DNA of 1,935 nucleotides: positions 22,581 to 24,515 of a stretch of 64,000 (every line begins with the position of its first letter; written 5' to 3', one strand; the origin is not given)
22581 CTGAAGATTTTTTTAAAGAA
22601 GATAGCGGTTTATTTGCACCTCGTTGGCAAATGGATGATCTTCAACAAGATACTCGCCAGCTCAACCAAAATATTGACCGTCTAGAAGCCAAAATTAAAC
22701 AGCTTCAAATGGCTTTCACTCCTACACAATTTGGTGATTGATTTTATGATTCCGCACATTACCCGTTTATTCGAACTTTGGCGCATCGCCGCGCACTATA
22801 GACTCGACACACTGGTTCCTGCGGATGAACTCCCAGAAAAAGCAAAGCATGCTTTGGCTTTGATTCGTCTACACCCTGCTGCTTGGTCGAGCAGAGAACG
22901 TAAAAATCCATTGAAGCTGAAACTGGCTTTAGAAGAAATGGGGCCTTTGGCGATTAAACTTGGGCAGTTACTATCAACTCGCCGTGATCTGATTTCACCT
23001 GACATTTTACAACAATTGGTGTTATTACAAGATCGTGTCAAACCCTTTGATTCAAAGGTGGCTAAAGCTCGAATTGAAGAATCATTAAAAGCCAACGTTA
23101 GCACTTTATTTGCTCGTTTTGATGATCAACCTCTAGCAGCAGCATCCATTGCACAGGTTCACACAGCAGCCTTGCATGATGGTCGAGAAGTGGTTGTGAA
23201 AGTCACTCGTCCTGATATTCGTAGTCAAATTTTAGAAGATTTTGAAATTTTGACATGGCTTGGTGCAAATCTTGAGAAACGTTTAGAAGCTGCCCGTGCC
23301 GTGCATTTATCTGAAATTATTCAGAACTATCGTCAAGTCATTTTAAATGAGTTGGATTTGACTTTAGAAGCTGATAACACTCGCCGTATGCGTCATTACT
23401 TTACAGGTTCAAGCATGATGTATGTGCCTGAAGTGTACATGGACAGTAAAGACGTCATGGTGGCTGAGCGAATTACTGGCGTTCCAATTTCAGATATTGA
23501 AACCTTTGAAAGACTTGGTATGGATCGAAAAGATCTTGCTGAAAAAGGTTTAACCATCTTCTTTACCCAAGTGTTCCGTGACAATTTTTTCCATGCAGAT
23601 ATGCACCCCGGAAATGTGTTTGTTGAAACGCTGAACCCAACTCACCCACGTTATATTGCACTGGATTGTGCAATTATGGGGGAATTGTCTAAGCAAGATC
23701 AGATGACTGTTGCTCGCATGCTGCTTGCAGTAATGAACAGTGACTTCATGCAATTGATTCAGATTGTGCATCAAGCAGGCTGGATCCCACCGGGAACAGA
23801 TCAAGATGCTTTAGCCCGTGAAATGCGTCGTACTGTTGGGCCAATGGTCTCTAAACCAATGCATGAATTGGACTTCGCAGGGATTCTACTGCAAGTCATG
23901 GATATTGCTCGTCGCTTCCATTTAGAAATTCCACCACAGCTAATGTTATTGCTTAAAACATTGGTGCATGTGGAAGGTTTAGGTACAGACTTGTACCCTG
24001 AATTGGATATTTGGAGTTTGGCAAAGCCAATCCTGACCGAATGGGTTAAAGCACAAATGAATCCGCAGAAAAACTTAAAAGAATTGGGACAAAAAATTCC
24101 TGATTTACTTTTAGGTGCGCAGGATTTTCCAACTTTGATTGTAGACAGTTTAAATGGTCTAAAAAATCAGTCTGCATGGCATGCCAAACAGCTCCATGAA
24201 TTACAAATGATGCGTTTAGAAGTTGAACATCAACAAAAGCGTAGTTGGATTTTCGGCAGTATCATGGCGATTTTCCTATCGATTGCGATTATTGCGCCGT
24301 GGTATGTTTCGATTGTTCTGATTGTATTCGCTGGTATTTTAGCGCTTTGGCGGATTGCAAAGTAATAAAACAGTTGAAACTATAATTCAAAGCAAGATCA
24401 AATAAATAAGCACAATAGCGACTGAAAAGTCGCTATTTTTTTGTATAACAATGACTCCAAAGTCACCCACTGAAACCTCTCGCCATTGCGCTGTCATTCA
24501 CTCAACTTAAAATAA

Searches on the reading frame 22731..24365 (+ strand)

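Call 83: search_protein_families(library=pfam, proteins=[window:22731-24365:+], max_evalue=0.00001)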
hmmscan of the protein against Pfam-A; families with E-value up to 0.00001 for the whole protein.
window:22731-24365:+ (544 aa): 1 family
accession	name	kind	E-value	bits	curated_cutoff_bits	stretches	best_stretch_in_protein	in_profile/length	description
PF03109.22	ABC1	-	5.5e-69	232.4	22.9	1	99-344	2-242/244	ABC1 atypical kinase-like domain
